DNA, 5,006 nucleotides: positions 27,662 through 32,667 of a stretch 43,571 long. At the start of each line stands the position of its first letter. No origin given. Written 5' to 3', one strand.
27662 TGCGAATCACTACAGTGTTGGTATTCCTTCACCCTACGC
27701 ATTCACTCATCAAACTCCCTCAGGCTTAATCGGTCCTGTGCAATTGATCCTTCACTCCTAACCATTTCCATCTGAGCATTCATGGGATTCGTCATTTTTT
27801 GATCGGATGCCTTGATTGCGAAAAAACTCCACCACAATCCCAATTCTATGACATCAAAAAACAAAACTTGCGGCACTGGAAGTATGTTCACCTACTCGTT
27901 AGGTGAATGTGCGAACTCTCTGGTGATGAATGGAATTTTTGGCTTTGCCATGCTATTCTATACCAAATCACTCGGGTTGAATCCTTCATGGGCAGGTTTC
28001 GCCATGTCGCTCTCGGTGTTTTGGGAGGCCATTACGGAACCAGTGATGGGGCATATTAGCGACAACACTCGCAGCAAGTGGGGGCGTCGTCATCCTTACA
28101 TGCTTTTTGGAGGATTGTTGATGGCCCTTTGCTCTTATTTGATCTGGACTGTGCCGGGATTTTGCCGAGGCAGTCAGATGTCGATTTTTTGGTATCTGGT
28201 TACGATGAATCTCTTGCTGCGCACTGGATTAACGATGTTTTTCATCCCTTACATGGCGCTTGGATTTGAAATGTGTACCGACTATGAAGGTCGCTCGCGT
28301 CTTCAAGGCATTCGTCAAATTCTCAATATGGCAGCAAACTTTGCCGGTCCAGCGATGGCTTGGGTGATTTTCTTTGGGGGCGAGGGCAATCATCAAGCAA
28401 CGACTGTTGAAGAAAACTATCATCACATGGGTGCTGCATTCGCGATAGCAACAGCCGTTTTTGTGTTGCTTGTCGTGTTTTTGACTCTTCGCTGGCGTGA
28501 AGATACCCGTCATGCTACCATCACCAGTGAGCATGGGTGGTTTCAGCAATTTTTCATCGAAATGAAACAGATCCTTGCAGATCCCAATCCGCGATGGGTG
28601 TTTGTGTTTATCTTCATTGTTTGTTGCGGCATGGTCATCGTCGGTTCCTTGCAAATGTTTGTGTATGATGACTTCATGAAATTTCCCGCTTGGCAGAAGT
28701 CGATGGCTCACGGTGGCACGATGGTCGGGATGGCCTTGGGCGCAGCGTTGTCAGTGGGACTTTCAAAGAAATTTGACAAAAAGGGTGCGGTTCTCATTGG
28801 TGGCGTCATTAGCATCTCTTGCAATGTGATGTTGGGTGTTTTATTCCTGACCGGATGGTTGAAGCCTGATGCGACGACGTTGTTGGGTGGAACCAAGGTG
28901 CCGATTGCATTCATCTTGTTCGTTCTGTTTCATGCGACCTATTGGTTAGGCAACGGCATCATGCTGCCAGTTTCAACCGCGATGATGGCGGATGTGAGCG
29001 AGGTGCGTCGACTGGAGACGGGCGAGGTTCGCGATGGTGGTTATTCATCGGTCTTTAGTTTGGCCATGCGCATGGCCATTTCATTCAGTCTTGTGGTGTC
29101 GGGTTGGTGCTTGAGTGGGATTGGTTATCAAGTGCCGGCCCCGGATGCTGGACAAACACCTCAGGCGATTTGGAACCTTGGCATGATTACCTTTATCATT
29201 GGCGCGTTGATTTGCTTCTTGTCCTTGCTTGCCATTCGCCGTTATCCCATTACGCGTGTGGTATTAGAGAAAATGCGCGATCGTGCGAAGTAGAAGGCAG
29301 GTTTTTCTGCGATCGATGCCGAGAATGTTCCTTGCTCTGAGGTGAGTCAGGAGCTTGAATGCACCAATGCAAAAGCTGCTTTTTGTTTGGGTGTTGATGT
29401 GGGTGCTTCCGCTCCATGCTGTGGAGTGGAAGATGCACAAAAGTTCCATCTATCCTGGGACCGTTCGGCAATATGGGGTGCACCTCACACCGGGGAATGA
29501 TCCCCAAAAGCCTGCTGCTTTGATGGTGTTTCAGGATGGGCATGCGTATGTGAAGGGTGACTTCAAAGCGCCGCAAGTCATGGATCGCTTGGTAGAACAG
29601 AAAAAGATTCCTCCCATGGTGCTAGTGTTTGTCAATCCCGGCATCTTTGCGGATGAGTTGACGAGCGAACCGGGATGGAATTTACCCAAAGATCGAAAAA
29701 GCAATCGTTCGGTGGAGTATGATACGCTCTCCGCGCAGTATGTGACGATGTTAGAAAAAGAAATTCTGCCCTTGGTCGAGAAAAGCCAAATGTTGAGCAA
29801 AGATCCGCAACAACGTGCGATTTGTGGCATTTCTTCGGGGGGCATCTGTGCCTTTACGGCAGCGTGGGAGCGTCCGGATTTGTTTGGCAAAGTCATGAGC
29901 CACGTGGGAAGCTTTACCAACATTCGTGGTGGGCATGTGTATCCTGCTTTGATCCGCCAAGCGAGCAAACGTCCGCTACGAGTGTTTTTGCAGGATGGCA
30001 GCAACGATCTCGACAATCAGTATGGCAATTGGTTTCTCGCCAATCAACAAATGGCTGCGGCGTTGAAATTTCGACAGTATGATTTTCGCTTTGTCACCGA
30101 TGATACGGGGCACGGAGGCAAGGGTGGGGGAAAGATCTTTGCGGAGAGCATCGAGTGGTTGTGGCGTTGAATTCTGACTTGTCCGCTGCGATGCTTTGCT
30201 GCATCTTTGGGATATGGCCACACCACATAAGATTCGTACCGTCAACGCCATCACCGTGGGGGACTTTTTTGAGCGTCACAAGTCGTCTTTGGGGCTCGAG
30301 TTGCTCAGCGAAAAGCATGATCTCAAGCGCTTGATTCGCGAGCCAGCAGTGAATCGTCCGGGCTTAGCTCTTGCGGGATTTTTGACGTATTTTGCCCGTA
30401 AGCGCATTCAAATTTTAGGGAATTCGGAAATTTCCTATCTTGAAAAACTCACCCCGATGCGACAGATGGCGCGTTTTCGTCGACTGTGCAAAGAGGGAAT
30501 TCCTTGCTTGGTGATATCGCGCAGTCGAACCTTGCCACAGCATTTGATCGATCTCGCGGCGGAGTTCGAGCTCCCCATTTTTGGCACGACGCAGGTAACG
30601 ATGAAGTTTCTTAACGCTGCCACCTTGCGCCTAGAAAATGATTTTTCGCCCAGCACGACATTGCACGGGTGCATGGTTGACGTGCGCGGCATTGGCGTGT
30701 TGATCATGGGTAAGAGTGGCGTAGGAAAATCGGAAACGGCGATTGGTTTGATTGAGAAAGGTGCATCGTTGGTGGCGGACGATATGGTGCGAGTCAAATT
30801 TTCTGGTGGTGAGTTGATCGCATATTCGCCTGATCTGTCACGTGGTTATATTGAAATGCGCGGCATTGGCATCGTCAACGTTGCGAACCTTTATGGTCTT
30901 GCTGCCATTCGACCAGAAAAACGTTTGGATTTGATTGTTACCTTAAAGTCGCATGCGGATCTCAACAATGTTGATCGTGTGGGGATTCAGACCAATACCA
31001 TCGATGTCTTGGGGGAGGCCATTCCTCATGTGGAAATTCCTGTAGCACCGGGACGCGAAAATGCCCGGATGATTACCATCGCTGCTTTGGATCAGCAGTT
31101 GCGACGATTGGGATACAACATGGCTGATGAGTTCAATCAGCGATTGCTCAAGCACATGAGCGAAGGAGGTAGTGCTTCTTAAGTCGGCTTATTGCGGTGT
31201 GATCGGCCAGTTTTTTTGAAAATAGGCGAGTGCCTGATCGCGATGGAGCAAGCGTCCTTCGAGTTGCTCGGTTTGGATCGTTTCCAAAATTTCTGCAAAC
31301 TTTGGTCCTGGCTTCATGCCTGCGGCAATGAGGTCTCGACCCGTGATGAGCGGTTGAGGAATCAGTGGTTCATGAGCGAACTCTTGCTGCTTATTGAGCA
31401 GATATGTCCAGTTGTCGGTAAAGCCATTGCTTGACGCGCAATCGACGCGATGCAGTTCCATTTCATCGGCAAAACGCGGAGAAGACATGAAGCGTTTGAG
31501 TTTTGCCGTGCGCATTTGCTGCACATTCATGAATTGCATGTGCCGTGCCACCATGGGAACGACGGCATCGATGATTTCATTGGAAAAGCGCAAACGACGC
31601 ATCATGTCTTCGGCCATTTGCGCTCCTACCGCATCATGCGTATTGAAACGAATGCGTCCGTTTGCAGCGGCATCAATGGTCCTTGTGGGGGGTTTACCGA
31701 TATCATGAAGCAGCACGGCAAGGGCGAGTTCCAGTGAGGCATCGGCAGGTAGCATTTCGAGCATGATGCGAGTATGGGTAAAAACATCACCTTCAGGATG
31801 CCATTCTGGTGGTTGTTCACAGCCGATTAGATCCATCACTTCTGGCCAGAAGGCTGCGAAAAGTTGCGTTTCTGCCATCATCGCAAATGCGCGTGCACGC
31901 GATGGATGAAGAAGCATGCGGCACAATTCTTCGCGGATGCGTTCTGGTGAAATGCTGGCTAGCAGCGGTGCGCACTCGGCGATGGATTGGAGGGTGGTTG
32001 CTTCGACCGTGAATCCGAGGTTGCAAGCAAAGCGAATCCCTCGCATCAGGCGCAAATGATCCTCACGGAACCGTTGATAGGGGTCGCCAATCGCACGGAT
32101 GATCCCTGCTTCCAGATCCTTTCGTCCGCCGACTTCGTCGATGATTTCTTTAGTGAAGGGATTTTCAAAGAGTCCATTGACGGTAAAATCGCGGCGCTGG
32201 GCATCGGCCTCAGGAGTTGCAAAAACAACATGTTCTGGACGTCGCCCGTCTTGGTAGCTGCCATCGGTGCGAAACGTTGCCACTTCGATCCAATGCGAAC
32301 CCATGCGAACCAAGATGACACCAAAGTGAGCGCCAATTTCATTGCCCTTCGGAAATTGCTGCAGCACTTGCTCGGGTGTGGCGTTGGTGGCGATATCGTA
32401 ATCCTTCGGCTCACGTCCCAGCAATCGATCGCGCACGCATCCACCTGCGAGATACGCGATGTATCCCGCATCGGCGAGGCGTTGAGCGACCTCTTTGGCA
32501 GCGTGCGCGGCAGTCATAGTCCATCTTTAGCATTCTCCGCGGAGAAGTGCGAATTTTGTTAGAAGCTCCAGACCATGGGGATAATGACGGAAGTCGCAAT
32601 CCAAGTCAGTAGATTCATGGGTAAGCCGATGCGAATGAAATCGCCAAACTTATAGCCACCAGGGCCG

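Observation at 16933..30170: AraC-associated, SusC/D-less deoxyhexose-glycan utilisation locus with a non-canonical enzyme set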

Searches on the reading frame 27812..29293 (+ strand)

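Call 3: search_protein_families(library=pfam, proteins=[window:27812-29293:+], max_evalue=0.01)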
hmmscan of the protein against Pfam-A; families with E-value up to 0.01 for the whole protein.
window:27812-29293:+ (493 aa): 2 families
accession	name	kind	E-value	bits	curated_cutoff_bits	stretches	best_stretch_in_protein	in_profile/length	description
PF13347.12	MFS_2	-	1.4e-68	231.9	27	1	28-482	2-427/427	MFS/sugar transport protein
PF07690.21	MFS_1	-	1.4e-19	70.6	33.4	1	38-352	10-293/347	Major Facilitator Superfamily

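Call 6: search_protein_families(library=ncbifam, proteins=[window:27812-29293:+], max_evalue=0.01)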
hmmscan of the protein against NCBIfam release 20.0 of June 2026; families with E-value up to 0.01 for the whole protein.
window:27812-29293:+ (493 aa): 6 families
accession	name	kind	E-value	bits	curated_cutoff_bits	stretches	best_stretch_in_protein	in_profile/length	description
TIGR00792.1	gph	subfamily_domain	2.4e-40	138.5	231.35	1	26-488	2-430/437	glycoside-pentoside-hexuronide (GPH):cation symporter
NF007237.0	PRK09669.1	subfamily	2e-27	96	610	1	25-489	11-439/461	putative symporter YagG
NF007353.0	PRK09848.1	equivalog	4e-23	81.9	528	1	24-482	9-431/457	glucuronide transporter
NF007749.0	PRK10429.1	equivalog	3.8e-22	78.7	456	1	25-487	8-442/473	melibiose:sodium transporter MelB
NF008526.0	PRK11462.1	equivalog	5.8e-20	71.5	836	1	26-488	12-438/460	glycoside-pentoside-hexuronide family transporter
TIGR01301.1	GPH_sucrose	subfamily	1.1e-05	24.6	511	1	49-111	29-91/476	sucrose/proton symporter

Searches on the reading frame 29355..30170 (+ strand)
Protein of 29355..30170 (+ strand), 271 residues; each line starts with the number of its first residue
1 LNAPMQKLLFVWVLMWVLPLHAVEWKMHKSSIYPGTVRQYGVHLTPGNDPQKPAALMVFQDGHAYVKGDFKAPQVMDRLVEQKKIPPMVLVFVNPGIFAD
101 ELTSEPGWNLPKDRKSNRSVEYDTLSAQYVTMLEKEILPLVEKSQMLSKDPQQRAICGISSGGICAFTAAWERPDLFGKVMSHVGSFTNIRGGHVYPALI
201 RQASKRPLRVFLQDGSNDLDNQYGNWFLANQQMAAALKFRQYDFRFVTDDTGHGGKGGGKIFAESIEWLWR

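Call 3: search_protein_families(library=pfam, proteins=[window:29355-30170:+], max_evalue=0.01)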
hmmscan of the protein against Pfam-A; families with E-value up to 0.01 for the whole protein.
window:29355-30170:+ (271 aa): 2 families
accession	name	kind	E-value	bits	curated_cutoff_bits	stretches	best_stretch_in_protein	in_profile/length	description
PF00756.26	Esterase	-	4e-19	69.8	22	1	41-240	9-218/251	Putative esterase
PF00326.27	Peptidase_S9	-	0.00048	20.1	22.6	1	150-189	62-101/213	Prolyl oligopeptidase family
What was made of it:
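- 29355..30170 (+): Exported CE1-like serine esterase. PF00756 69.8 bits (call 3).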

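Call 6: search_protein_families(library=ncbifam, proteins=[window:29355-30170:+], max_evalue=0.01)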
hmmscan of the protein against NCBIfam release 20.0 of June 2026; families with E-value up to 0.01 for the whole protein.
window:29355-30170:+ (271 aa): 4 families
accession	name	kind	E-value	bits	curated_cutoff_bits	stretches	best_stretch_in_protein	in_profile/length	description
NF007758.0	PRK10439.1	equivalog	2.2e-14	53.3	222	1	35-254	195-395/418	enterochelin esterase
NF041944.1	Xylase_Ferestase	equivalog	0.00059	18.1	1200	1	112-203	551-633/694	bifunctional endo-1,4-beta-xylanase/feruloyl esterase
NF058612.1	GTNG0744Estse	equivalog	0.0007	19.6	450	1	51-181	35-150/242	GTNG_0744 family esterase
NF050058.1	e_dPHAscl_type1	hypoth_equivalog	0.0031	17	150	1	147-186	99-138/276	extracellular catalytic domain type 1 short-chain-length polyhydroxyalkanoate depolymerase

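Call 61: search_solved_structures(query=window:29355-30170:+, max_evalue=0.01)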
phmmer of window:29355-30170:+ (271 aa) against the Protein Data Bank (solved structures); distinct sequences matched with E-value up to 0.01: 12.
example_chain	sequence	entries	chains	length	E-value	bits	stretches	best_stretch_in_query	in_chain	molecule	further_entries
6rzn_A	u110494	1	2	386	0.00012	24.8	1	71-185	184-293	Ferulic acid esterase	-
8bbp_A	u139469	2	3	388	0.00012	24.8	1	71-185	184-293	Ferulic acid esterase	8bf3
8bbp_B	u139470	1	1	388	0.00012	24.7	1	71-180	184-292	Ferulic acid esterase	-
6mot_A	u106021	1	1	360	0.00017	24.3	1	71-183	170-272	Isoamylase N-terminal domain protein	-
7b5v_A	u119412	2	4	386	0.00018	24.2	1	71-192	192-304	Carbohydrate Esterase family 1 protein with an N-terminal carbohydrate binding module fami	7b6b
6mou_A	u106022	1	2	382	0.00019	24.1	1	71-183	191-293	Isoamylase N-terminal domain protein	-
2b20_A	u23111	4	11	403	0.00028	23.6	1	126-202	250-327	enterochelin esterase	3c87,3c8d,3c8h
1jjf_A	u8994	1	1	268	0.0015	21.2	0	132-219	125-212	ENDO-1,4-BETA-XYLANASE Z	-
3mga_A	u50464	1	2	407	0.0025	20.5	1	126-253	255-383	Enterochelin esterase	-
1jt2_A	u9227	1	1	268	0.0039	19.8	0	132-219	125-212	PROTEIN (ENDO-1,4-BETA-XYLANASE Z)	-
5vol_A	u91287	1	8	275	0.0052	19.4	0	122-181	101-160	Putative esterase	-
6sx4_AAA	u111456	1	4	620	0.0084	18.7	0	127-187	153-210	Protein PS1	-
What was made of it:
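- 29355..30170 (+): Its nearest solved relatives are feruloyl/CE1 esterases (call 61).
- On CE1-like serine esterase: The nearest structures are CE1/feruloyl esterases (call 61).
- Checked: Its nearest solved relatives are CE1/feruloyl esterases (call 61).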

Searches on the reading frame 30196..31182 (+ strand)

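Call 3: search_protein_families(library=pfam, proteins=[window:30196-31182:+], max_evalue=0.01)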
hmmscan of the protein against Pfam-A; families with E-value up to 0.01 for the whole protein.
window:30196-31182:+ (328 aa): 3 families
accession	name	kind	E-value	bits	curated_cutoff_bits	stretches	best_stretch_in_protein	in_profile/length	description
PF07475.17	Hpr_kinase_C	-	2.3e-54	183.9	33.3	1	149-316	2-170/171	HPr Serine kinase C-terminal domain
PF02603.21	Hpr_kinase_N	-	2.8e-33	115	24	1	19-142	1-121/125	HPr Serine kinase N terminus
PF07905.16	PucR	-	0.00068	20.4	33.5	1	86-132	55-102/118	Purine catabolism regulatory protein-like family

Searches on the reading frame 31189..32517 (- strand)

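Call 3: search_protein_families(library=pfam, proteins=[window:31189-32517:-], max_evalue=0.01)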
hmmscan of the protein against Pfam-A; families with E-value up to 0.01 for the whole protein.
window:31189-32517:- (442 aa): 4 families
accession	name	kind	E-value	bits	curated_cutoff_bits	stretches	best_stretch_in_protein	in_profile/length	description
PF01743.26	PolyA_pol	-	8.1e-37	126.8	23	1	21-141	1-126/126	Poly A polymerase head domain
PF12627.12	PolyA_pol_RNAbd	-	1.1e-17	64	22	1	168-228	1-61/64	Probable RNA and SrmB- binding site of polymerase A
PF13735.12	tRNA_NucTran2_2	-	9.8e-09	35.8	27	1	300-431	22-146/149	tRNA nucleotidyltransferase domain 2 putative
PF01966.28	HD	-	1.5e-08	35.4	22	1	248-332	11-91/116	HD domain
